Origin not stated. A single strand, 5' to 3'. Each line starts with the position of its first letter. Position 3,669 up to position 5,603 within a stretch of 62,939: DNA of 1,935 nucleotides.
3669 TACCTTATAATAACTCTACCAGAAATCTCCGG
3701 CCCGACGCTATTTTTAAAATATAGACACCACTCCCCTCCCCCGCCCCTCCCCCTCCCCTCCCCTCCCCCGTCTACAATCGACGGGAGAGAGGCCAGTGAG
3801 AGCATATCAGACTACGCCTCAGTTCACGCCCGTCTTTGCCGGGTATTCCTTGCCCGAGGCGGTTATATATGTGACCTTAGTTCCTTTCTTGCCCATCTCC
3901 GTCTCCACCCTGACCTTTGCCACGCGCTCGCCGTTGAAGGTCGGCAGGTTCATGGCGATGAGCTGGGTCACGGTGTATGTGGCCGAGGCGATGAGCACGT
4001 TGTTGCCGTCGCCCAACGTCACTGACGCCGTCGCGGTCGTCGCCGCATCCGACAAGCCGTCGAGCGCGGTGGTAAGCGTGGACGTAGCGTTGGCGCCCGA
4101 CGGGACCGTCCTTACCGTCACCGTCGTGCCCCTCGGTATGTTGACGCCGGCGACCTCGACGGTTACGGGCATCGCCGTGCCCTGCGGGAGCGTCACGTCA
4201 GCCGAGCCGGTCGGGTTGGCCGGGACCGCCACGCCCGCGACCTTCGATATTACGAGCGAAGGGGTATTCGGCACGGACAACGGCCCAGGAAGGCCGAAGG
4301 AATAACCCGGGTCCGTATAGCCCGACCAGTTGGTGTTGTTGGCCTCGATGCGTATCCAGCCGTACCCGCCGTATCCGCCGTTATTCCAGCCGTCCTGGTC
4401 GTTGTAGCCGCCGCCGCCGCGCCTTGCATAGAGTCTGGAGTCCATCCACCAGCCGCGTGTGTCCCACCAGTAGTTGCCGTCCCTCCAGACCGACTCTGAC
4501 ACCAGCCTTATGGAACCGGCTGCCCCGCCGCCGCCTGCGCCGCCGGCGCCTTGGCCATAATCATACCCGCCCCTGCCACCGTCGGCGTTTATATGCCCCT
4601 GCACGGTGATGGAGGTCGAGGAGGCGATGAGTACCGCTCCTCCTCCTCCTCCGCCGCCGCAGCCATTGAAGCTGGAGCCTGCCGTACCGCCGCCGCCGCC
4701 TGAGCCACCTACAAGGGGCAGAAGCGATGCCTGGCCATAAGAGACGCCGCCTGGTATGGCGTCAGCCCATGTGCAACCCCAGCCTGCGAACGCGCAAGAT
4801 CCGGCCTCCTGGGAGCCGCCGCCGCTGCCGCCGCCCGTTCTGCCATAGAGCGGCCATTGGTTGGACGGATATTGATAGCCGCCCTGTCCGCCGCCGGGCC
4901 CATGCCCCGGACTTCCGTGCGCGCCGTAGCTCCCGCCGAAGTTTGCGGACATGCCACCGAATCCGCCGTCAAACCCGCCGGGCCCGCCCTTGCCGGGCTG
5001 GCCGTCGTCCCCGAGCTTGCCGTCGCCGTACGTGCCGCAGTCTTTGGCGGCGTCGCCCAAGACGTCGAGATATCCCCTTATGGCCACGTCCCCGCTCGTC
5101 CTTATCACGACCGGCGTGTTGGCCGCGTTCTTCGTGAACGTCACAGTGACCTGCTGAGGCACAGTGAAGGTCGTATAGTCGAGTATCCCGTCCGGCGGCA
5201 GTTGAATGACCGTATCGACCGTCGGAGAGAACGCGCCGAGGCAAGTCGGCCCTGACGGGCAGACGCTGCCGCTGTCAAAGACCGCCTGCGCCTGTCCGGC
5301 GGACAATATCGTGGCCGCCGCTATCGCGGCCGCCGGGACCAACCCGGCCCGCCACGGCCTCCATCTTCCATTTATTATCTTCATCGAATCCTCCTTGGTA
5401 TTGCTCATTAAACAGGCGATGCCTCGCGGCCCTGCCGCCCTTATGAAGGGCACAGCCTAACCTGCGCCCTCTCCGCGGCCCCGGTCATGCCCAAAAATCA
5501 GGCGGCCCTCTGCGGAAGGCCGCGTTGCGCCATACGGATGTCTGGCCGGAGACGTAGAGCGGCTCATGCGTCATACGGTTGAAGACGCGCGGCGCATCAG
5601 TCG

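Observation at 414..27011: About 26.6-kb co-directional cluster of eight secreted scaffold/binding proteins (three giants): candidate undescribed extracellular assembly system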

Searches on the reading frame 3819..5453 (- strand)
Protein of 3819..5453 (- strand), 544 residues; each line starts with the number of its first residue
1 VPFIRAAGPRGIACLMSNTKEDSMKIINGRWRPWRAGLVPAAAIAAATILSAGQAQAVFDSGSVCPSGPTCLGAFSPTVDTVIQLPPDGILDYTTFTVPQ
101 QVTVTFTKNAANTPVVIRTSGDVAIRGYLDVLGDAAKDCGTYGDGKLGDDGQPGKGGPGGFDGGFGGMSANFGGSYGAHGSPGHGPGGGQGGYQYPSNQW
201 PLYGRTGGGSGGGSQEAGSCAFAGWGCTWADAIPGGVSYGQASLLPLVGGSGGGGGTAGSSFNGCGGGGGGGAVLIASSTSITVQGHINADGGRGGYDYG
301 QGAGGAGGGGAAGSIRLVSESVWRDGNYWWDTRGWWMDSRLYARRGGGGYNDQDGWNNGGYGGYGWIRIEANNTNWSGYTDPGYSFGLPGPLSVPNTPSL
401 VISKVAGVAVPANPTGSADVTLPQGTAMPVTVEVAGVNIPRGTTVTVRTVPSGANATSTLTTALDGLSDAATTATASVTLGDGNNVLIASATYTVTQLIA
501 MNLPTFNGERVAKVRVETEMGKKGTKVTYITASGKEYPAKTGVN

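Call 4: search_protein_families(library=pfam, proteins=[window:3819-5453:-], max_evalue=0.01)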
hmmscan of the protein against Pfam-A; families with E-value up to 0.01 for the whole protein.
window:3819-5453:- (544 aa): 0 families

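Call 9: search_protein_families(library=ncbifam, proteins=[window:3819-5453:-], max_evalue=0.01)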
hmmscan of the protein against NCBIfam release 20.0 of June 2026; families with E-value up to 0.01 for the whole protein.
window:3819-5453:- (544 aa): 0 families

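Call 10: find_encoding_contigs(protein=window:3819-5384:-, flank=10000, max_places=6)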
Protein window:3819-5384:- (521 aa): 1 contig read that carries it; 1 place shown.
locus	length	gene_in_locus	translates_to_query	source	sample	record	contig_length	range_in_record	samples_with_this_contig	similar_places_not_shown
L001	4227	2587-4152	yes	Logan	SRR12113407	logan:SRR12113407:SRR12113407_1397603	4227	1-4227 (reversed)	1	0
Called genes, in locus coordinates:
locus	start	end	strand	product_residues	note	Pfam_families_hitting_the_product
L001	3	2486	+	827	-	?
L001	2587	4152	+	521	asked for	-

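Call 14: find_homologous_proteins(query=window:3819-5384:-, max_evalue=0.00001)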
Query window:3819-5384:- (521 aa): 1447 proteins with E <= 0.00001 among 8000 candidates; the best 120 are listed.
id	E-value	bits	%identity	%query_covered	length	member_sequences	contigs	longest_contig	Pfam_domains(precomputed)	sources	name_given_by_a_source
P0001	0.0e+0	1155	100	100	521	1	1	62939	-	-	-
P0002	6.0e-149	515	58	98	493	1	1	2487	-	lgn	-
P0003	2.0e-147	510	58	23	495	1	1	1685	-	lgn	-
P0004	3.2e-143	497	59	24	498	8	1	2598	-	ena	-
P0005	1.4e-141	491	60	19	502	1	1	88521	-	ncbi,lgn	ncbi:MAG TPA: hypothetical protein VI298_02230 [Geobacteraceae bacterium]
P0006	6.6e-141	489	60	59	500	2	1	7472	-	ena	-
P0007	1.8e-137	478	56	93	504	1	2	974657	-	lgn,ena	-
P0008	1.6e-136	474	61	59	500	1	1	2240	-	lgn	-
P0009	5.5e-136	473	61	59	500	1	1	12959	-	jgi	jgi:hypothetical protein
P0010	8.1e-136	472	55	98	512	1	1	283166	-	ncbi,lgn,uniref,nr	ncbi:hypothetical protein [Geobacter argillaceus]|uniref:Uncharacterized protein n=1 Tax=Geobacter a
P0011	7.8e-135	469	66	23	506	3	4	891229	-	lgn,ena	-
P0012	2.9e-134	467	60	59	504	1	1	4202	-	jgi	jgi:hypothetical protein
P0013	3.0e-134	467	56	24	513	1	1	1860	-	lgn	-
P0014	9.3e-134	465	55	95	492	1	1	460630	-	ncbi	ncbi:MAG: hypothetical protein AB1805_01770 [Nitrospirota bacterium]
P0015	1.2e-133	465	54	95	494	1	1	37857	-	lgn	-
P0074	3.7e-101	358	51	61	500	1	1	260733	-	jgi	jgi:hypothetical protein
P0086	3.7e-91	325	45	94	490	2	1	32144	-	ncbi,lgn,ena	ncbi:MAG: hypothetical protein WC091_03915 [Sulfuricellaceae bacterium]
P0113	2.1e-85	306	62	17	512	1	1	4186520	-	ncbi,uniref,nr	ncbi:hypothetical protein N8I74_18260 [Chitiniphilus purpureus]|uniref:Uncharacterized protein n=1 T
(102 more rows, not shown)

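Call 15: find_encoding_contigs(protein=P0010, flank=10000, max_places=2)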
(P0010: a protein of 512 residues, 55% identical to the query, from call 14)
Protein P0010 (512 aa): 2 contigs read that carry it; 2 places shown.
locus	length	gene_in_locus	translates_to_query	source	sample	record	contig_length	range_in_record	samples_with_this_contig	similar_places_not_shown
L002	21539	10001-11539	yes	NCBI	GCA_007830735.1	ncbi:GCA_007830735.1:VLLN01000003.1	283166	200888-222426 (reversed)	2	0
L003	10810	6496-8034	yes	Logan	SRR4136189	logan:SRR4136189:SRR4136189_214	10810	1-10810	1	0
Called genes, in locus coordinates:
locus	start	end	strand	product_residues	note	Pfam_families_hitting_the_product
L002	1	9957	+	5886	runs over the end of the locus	PF09430:EMC7_beta-sandw (faint), PF17957:Big_7 (faint), PF13620:CarboxypepD_reg, PF13715:CarbopepD_reg_2 (faint), PF13620:CarboxypepD_reg (weak), PF13205:Big_5, PF13620:CarboxypepD_reg, PF13385:Laminin_G_3, +4 more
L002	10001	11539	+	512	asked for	-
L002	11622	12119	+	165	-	PF00294:PfkB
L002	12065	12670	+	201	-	PF12710:HAD (faint), PF13419:HAD_2, PF00702:Hydrolase, PF13242:Hydrolase_like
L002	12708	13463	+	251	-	PF02698:DUF218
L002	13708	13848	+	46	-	-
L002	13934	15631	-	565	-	PF08269:dCache_2, PF17200:sCache_2, PF17201:Cache_3-Cache_2, PF00015:MCPsignal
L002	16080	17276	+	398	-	PF00072:Response_reg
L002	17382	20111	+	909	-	PF00133:tRNA-synt_1, PF01406:tRNA-synt_1e (faint), PF09334:tRNA-synt_1g, PF13603:tRNA-synt_1_2 (weak), PF09334:tRNA-synt_1g (weak), PF08264:Anticodon_1, PF10458:Val_tRNA-synt_C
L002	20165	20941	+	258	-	PF06750:A24_N_bact, PF01478:Peptidase_A24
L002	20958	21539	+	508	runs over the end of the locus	PF00672:HAMP, PF00512:HisKA, PF02518:HATPase_c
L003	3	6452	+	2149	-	?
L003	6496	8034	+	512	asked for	-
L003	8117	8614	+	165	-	PF00294:PfkB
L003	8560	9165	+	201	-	PF12710:HAD (faint), PF13419:HAD_2, PF00702:Hydrolase, PF13242:Hydrolase_like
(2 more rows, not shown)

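Call 16: find_encoding_contigs(protein=P0113, flank=10000, max_places=2)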
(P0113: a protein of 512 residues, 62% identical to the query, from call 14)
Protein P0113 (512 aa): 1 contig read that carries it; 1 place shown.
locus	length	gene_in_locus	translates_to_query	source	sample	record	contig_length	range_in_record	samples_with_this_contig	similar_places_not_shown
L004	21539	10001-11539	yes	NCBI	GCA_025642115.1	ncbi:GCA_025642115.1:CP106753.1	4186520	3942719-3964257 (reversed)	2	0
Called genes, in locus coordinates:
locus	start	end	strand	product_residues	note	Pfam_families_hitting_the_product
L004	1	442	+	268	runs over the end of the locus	PF04333:MlaA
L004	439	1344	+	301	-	PF00005:ABC_tran, PF13304:AAA_21 (faint)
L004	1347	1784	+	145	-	PF13673:Acetyltransf_10, PF00583:Acetyltransf_1, PF13508:Acetyltransf_7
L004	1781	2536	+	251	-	PF01061:ABC2_membrane, PF12698:ABC2_membrane_3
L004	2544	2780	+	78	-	PF01722:BolA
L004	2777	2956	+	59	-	-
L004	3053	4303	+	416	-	PF00275:EPSP_synthase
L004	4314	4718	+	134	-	PF09685:MamF_MmsF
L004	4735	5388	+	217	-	PF01634:HisG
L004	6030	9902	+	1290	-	PF01833:TIG (faint), PF09099:Qn_am_d_aIII (faint)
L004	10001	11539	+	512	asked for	-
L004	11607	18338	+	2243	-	-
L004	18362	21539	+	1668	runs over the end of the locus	-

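Call 17: find_encoding_contigs(protein=P0014, flank=10000, max_places=2)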
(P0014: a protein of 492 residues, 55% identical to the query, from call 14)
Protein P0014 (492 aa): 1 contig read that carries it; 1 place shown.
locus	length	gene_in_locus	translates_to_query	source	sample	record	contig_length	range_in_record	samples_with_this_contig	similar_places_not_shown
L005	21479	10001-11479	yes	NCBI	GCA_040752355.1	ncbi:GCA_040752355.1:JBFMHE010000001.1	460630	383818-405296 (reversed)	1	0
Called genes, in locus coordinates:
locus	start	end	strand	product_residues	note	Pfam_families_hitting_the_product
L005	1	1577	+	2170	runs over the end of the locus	PF13229:Beta_helix (weak), PF17957:Big_7, PF19077:Big_13 (faint), PF25833:Fn3_SaeA_3rd (faint)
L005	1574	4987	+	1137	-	PF13860:FlgD_ig (faint), PF26549:Tricorn_N (weak)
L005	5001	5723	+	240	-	PF00581:Rhodanese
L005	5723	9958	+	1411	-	PF28492:Beta_helix_4 (weak), PF01833:TIG (faint)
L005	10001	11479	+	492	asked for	-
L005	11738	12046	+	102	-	-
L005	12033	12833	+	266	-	PF01026:TatD_DNase (weak)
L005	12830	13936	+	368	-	PF01261:AP_endonuc_2 (weak)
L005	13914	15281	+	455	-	PF01663:Phosphodiest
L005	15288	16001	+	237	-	PF01040:UbiA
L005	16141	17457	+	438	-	PF00919:UPF0004, PF04055:Radical_SAM, PF01938:TRAM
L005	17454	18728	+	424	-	PF00919:UPF0004, PF04055:Radical_SAM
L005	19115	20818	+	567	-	PF00587:tRNA-synt_2b, PF04073:tRNA_edit, PF03129:HGTP_anticodon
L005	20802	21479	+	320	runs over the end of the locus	PF02541:Ppx-GppA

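Call 21: find_related_loci(query=A1, collection=genome_contigs, flank=10000)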
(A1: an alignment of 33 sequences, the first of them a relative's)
Query A1 (521 aa) in genome_contigs; peptide patterns used: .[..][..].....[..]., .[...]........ (x = any residue, [..] = any of these).
600 stretches matched a pattern (row limit reached: there are more); 1 encode a relative of the query (tblastn E <= 1e-3); 1 distinct loci.
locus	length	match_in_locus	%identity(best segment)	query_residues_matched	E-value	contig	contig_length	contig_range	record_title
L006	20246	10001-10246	46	50-131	1e-15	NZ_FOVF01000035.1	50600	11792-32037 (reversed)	Dokdonella immobilis strain CGMCC 1.7659, whole genome shotgun sequence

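Call 22: find_encoding_contigs(protein=P0007, flank=10000, max_places=1)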
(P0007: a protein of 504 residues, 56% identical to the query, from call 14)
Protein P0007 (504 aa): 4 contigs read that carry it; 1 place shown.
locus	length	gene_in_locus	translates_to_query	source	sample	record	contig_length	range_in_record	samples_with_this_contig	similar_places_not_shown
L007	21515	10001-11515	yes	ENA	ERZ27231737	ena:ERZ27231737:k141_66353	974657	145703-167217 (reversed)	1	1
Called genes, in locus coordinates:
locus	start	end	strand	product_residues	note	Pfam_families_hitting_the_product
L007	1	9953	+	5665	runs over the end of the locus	PF09430:EMC7_beta-sandw (faint), PF17210:SdrD_B (faint), PF13620:CarboxypepD_reg (weak), PF13620:CarboxypepD_reg (weak), PF13620:CarboxypepD_reg (weak), PF13205:Big_5, PF17957:Big_7 (weak), PF13620:CarboxypepD_reg, +5 more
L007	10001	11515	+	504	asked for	-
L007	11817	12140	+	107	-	PF12836:HHH_3, PF00633:HHH (weak)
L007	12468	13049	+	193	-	PF02525:Flavodoxin_2, PF03358:FMN_red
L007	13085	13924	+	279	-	-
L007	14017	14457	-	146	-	PF03473:MOSC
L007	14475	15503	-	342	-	PF04055:Radical_SAM, PF06463:Mob_synth_C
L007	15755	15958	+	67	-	-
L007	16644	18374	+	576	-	PF05496:RuvB_N (weak), PF13177:DNA_pol3_delta2, PF13401:AAA_22 (weak), PF00004:AAA, PF22608:DNAX_ATPase_lid, PF12169:DNA_pol3_gamma3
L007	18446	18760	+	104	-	PF02575:YbaB_DNA_bd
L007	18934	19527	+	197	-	PF21176:RecR_HhH, PF02132:RecR_ZnF, PF01751:Toprim, PF13662:Toprim_4, PF21175:RecR_C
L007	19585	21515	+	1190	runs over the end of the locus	PF01855:POR_N, PF17147:PFOR_II, PF01558:POR, PF10371:EKR, PF00037:Fer4 (weak), PF12837:Fer4_6 (weak), PF12838:Fer4_7, PF02775:TPP_enzyme_C, +2 more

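Call 23: find_encoding_contigs(protein=P0086, flank=10000, max_places=1)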
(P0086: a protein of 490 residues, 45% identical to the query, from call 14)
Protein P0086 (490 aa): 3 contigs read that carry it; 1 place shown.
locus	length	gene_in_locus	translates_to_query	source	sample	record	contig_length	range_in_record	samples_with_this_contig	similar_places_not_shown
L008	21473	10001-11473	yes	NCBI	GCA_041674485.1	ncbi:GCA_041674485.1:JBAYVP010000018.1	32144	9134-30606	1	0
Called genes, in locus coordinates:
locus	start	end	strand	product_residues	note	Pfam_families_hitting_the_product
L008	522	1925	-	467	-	PF01565:FAD_binding_4, PF02913:FAD-oxidase_C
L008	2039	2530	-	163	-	PF01467:CTP_transf_like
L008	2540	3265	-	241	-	PF04972:BON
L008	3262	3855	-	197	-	PF13580:SIS_2, PF01380:SIS (weak)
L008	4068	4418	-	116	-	PF02021:UPF0102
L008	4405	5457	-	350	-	PF04348:LppC, PF13458:Peripla_BP_6 (faint), PF04348:LppC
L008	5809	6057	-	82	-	-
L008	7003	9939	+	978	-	PF05593:RHS_repeat, PF09099:Qn_am_d_aIII (faint), PF26102:Ig_SPL7 (faint)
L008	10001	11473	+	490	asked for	-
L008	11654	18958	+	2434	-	-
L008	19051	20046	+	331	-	-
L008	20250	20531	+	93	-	-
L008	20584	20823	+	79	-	PF01797:Y1_Tnp (weak)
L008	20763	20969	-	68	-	-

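Call 24: find_encoding_contigs(protein=P0074, flank=10000, max_places=1)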
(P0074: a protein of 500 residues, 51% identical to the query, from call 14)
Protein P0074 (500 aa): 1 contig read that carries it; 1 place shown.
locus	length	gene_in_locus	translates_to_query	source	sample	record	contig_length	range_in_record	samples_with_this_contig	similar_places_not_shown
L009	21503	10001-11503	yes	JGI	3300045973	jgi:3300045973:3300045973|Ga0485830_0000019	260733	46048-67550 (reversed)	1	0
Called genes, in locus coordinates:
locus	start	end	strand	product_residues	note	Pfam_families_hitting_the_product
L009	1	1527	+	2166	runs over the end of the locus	PF17957:Big_7, PF18370:RGI_lyase (faint), PF19077:Big_13 (faint)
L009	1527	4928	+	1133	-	PF26549:Tricorn_N (faint)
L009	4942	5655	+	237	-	PF00581:Rhodanese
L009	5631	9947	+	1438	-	PF28492:Beta_helix_4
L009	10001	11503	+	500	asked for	-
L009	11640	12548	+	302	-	PF00404:Dockerin_1 (weak)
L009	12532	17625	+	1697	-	PF18998:Flg_new_2, PF09479:Flg_new (faint), PF09136:Glucodextran_B, PF09136:Glucodextran_B, PF18998:Flg_new_2, PF09136:Glucodextran_B, PF18998:Flg_new_2, PF09136:Glucodextran_B, +3 more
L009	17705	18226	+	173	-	-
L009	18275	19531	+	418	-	PF07719:TPR_2 (faint), PF23914:TPR_CcmH_CycH (weak), PF13428:TPR_14 (faint), PF13432:TPR_16, PF14559:TPR_19 (faint)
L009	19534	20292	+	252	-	PF04773:FecR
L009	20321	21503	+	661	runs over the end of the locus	PF05226:CHASE2, PF00211:Guanylate_cyc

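Call 28: search_solved_structures(query=A1, max_evalue=1)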
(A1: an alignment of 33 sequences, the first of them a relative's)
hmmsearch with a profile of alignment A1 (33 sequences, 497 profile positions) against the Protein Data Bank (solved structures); distinct sequences matched with E-value up to 1: 3.
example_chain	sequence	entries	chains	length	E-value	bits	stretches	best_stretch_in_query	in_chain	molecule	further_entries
4f9p_D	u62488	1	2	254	0.094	14.6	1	188-251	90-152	103.2 anti-BTN3A1 antibody fragment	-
8bg2_A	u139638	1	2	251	0.27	13.1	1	203-251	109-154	pT1375 single-chain Fv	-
8ub3_A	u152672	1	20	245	0.91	11.4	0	207-226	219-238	DpHF7 filament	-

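Call 30: predict_structure(alignment_id=A1)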
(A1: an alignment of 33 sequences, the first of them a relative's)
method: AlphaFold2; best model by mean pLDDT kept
length: 521 residues; sequences in the alignment: 33
mean_pLDDT: 79.8   pTM: 0.69
mean pLDDT of the five models: 79.8, 75.6, 73.3, 72.7, 72.5
residues with pLDDT >= 90: 195; 70-90: 181; 50-70: 111; < 50: 34
segments of 3 or more residues with pLDDT < 50: 1-3, 5-9, 27-32, 371-373, 471-479, 518-521
pLDDT, mean of each block of 10 residues (from residue 1): 45 56 53 60 71 96 86 95 90 93 97 89 77 95 92 93 89 64 83 83 61 76 77 92 95 94 97 88 94 94 74 86 85 82 93 92 76 65 83 67 86 76 84 86 73 88 76 42 67 60 71 64 29
secondary structure, 60 per line:
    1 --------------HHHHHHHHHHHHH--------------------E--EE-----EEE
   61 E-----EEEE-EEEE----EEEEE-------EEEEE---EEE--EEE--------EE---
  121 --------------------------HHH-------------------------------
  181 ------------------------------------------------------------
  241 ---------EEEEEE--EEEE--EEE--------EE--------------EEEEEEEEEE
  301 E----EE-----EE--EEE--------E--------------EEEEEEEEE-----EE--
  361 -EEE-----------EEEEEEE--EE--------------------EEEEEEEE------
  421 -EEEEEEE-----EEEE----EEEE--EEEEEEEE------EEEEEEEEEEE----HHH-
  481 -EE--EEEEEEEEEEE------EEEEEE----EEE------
elements in order: H15-27 E58-61 E67-70 E72-75 E80-84 E92-96 E100-102 E105-107 E250-255 E258-261 E264-266 E291-301 E317-319 E343-351 E362-364 E376-382 E407-414 E422-428 E434-437 E442-445 E448-455 E462-472 E486-496 E503-508 E513-515

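Call 32: fold_search(model_id=the predicted structure, library=pdb)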
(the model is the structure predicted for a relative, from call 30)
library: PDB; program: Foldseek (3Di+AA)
matches with E <= 10: 737; with E <= 0.001: 0
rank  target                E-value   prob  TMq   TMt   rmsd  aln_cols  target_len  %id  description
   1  2cbo                  4.0e-02  0.38  0.07  0.25  14.3       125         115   16  Crystal structure of the neocarzinostatin 3Tes24 mutant bound to testosterone hemisuccinate. (released 2006-03-22)
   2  5gzt_B                5.1e-02  0.13  0.11  0.06  20.1       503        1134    6  Crystal Structure of Chitinase ChiW from Paenibacillus sp. str. FPU-7 Reveals a Novel Type of Bacterial Cell-Surface-E (released 2016-12-28)
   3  2cbq_A                6.0e-02  0.44  0.09  0.30  13.4       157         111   15  Crystal structure of the neocarzinostatin 1Tes15 mutant bound to testosterone hemisuccinate. (released 2006-03-22)
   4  4jw3_A                9.0e-02  0.35  0.09  0.31  13.2       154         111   16  Selection of specific protein binders for pre-defined targets from an optimized library of artificial helicoidal repea (released 2013-09-25)
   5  2cbq_B                1.0e-01  0.33  0.08  0.30  14.1       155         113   14  Crystal structure of the neocarzinostatin 1Tes15 mutant bound to testosterone hemisuccinate. (released 2006-03-22)
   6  8v8k_A                1.2e-01  0.63  0.11  0.35   9.5       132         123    8  Crystal Structure of Nanobody NbE (released 2024-09-11)
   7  2cbq_C                1.2e-01  0.35  0.09  0.32  13.2       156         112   14  Crystal structure of the neocarzinostatin 1Tes15 mutant bound to testosterone hemisuccinate. (released 2006-03-22)
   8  4jw3_B                1.5e-01  0.20  0.07  0.25  14.2       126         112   17  Selection of specific protein binders for pre-defined targets from an optimized library of artificial helicoidal repea (released 2013-09-25)
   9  2cbt_A                2.0e-01  0.23  0.09  0.30  13.7       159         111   13  Crystal structure of the neocarzinostatin 4Tes1 mutant bound testosterone hemisuccinate. (released 2006-03-22)
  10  1nco_A                2.4e-01  0.14  0.07  0.25  14.7       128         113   15  STRUCTURE OF THE ANTITUMOR PROTEIN-CHROMOPHORE COMPLEX NEOCARZINOSTATIN (released 1993-10-31)
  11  8tmg_H                3.6e-01  0.41  0.12  0.38  10.1       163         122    6  Cryo-EM structure of CorA in complex with conformation-specific synthetic antibody C18 and 100 uM MgCl2, State MG0.1-2 (released 2025-02-12)
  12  6cde_7                4.2e-01  0.28  0.10  0.32  10.3       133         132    8  Cryo-EM structure at 3.8 A resolution of vaccine-elicited antibody vFP20.01 in complex with HIV-1 Env BG505 DS-SOSIP,  (released 2018-05-16)
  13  2cbm                  4.2e-01  0.20  0.09  0.30  13.9       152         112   14  Crystal structure of the apo-form of a neocarzinostatin mutant evolved to bind testosterone. (released 2006-03-22)
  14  8tkc_G                4.4e-01  0.47  0.12  0.35   5.0       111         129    5  CRYO-EM STRUCTURE OF HIV-1 BG505DS-SOSIP.664 ENV TRIMER BOUND TO DJ85-b.01 FAB (released 2024-08-28)
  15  2ykl_H                4.4e-01  0.47  0.09  0.22   5.3        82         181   11  Structure of human anti-nicotine Fab fragment in complex with nicotine-11-yl-methyl-(4-ethylamino-4-oxo)-butanoate (released 2011-11-16)
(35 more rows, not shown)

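Call 64: search_protein_families(library=pfam, proteins=[L009:17705-18226:+, L009:18275-19531:+], max_evalue=0.001)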
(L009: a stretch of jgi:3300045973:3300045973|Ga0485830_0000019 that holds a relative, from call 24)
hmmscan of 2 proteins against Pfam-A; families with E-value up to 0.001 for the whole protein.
L009:17705-18226:+ (173 aa): 0 families

L009:18275-19531:+ (418 aa): 6 families
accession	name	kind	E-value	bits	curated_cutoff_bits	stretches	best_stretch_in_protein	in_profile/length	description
PF13432.12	TPR_16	-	3.1e-12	47.1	32.7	1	19-65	2-48/65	Tetratricopeptide repeat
PF14559.12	TPR_19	-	1.7e-11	44.7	25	2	24-65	1-42/68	Tetratricopeptide repeat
PF13428.12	TPR_14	-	1.6e-08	34.8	23.5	1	18-56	5-43/44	Tetratricopeptide repeat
PF07719.23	TPR_2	-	2e-06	27.9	27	0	18-47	5-34/34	Tetratricopeptide repeat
PF23914.1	TPR_CcmH_CycH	-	2.2e-06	28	42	1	22-117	58-157/158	Cytochrome c-type biogenesis protein H TPR domain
PF14561.12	TPR_20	-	0.00012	22.8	25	0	31-63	5-37/90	Tetratricopeptide repeat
